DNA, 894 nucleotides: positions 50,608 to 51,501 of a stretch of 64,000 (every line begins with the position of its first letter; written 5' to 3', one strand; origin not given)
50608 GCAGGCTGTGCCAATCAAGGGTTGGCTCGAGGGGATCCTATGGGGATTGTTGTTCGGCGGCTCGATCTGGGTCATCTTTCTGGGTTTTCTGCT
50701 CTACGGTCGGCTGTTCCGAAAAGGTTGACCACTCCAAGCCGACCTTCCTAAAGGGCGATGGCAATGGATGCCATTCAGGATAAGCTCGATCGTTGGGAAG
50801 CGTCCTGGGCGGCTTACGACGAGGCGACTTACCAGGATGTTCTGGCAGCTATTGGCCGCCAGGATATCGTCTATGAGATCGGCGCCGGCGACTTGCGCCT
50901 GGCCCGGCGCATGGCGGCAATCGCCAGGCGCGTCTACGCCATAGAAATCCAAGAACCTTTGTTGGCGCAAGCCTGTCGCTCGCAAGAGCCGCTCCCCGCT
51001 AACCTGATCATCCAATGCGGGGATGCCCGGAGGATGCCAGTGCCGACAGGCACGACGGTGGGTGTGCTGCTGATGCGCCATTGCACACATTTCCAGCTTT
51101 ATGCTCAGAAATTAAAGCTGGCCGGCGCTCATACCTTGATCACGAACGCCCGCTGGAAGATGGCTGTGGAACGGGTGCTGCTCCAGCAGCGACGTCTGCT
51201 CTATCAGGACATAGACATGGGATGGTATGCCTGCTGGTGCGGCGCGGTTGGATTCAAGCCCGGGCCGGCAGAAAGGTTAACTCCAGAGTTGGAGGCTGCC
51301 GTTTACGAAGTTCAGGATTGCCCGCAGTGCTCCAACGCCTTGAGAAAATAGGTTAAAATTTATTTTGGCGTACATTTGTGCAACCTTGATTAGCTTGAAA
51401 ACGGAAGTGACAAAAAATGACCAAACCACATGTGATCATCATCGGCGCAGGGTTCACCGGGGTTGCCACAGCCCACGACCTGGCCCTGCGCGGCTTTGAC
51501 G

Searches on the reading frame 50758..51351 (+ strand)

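Call 3: search_protein_families(library=pfam, proteins=[window:50758-51351:+], max_evalue=0.01)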
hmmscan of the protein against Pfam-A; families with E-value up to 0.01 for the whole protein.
window:50758-51351:+ (197 aa): 3 families
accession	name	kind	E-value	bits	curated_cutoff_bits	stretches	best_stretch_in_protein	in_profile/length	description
PF13649.12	Methyltransf_25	-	1.6e-06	29.1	27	1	38-113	1-78/97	Methyltransferase domain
PF08241.18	Methyltransf_11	-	2e-05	25.6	21.2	1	40-113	2-73/95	Methyltransferase domain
PF00398.26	RrnaAD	-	0.0017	17.9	24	1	32-72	28-68/263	Ribosomal RNA adenine dimethylase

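Call 4: search_protein_families(library=ncbifam, proteins=[window:50758-51351:+], max_evalue=0.01)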
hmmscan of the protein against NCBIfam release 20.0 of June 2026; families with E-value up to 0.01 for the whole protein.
window:50758-51351:+ (197 aa): 7 families
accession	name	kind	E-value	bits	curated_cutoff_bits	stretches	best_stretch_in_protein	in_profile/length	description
NF000499.2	Erm23S_rRNA_broad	equivalog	9.2e-06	25.2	212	1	31-98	20-86/244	23S ribosomal RNA methyltransferase Erm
NF043040.1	corrin_prot_MT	hypoth_equivalog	0.00022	20.7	180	1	23-76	29-83/216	corrinoid protein-associated methyltransferase CpaM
TIGR00755.1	ksgA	equivalog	0.00033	20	171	1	22-96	15-90/256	16S rRNA (adenine(1518)-N(6)/adenine(1519)-N(6))-dimethyltransferase RsmA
NF000337.1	erm_SHROVE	exception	0.0014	18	320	1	29-90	23-83/248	ErmE/ErmH/ErmO/ErmR family 23S rRNA (adenine(2058)-N(6))-methyltransferase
NF012222.1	erm_A_23S_MT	exception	0.003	17.1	475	1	31-79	27-75/243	23S rRNA (adenine(2058)-N(6))-methyltransferase Erm(A)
NF012220.1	erm_B_23S_MT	exception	0.0038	16.8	525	1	34-71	29-66/245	23S rRNA (adenine(2058)-N(6))-methyltransferase Erm(B)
NF000411.1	Erm45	exception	0.0049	16.7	525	1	32-69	27-64/245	23S rRNA (adenine(2058)-N(6))-methyltransferase Erm(45)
